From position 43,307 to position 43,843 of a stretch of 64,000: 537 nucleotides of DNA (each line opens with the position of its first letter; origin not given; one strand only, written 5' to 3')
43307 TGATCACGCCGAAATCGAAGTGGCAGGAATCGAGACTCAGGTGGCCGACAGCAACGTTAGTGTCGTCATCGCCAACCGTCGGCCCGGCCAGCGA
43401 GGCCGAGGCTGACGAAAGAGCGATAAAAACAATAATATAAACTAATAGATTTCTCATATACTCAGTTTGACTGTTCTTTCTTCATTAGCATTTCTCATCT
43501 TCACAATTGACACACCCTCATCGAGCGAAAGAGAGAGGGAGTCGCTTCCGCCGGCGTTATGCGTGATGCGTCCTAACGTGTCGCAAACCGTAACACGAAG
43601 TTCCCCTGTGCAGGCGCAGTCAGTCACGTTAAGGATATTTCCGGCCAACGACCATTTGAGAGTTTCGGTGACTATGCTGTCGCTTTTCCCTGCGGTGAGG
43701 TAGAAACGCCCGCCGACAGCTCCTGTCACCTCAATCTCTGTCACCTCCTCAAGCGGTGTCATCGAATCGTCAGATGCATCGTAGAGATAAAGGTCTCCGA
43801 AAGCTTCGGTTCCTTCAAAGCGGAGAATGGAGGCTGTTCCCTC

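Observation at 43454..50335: Giant 2,293-aa protein that is largely domain-orphan, with a GLUG-like N-terminal region and a T9SS-like tail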

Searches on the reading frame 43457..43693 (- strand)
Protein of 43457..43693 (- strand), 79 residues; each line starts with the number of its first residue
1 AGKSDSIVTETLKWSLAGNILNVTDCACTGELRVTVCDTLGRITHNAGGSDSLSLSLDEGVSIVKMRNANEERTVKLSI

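Call 49: search_protein_families(library=pfam, proteins=[window:43457-43693:-], max_evalue=10)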
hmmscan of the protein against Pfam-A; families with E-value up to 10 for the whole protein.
window:43457-43693:- (79 aa): 1 family
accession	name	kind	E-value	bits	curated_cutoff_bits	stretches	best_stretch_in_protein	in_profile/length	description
PF18962.6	Por_Secre_tail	-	0.12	13.1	27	1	20-79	9-75/75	Secretion system C-terminal sorting domain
